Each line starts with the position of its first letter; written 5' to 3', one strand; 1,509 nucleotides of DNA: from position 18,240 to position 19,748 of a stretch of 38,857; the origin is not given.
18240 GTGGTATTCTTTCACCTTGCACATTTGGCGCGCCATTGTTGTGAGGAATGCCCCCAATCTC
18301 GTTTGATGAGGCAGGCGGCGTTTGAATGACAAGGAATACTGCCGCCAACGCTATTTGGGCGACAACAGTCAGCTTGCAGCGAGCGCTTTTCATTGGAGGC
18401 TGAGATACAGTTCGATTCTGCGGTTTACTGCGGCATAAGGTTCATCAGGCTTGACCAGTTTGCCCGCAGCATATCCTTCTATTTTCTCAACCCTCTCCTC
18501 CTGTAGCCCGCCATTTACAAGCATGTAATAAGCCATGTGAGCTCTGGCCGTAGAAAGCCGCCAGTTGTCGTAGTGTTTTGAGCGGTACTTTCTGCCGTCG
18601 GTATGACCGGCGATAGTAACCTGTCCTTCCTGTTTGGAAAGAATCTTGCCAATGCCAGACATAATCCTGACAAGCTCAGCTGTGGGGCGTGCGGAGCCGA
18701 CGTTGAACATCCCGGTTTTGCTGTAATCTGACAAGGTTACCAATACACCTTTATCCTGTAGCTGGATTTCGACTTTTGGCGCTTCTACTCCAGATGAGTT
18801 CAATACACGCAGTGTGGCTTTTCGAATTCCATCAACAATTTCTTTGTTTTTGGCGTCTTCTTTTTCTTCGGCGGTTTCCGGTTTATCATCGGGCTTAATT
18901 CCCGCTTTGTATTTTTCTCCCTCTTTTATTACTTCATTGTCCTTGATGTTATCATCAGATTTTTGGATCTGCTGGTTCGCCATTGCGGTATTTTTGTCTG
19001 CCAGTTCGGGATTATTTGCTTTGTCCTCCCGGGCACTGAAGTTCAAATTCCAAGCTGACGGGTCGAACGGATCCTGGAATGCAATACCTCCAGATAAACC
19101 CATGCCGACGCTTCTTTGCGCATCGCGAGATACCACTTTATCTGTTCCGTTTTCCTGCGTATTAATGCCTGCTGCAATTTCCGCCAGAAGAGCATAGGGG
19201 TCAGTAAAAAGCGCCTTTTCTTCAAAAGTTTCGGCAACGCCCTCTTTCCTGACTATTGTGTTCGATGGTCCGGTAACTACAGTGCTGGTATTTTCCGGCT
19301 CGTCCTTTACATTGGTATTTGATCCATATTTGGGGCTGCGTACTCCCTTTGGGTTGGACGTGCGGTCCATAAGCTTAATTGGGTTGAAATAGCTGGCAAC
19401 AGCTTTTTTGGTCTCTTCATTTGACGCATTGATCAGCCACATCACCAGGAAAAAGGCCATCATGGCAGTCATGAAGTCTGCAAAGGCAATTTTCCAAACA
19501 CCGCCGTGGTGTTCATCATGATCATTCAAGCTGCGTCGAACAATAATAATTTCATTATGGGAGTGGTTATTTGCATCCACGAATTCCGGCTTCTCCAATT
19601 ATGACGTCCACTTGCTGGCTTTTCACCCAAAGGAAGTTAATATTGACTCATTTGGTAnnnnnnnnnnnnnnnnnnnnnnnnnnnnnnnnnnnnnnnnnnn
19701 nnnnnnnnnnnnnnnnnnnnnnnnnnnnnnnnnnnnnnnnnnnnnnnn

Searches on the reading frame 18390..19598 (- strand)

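Call 55: search_protein_families(library=pfam, proteins=[window:18390-19598:-], max_evalue=0.01)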
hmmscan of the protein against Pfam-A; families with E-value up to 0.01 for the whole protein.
window:18390-19598:- (402 aa): 2 families
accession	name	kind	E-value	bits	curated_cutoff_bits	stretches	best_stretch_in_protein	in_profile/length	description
PF13677.11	MotB_plug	-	1.2e-18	66.8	24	1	25-72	8-55/58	Membrane MotB of proton-channel complex MotA/MotB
PF00691.25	OmpA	-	2.6e-09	37.8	27.2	1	297-387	1-90/98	OmpA family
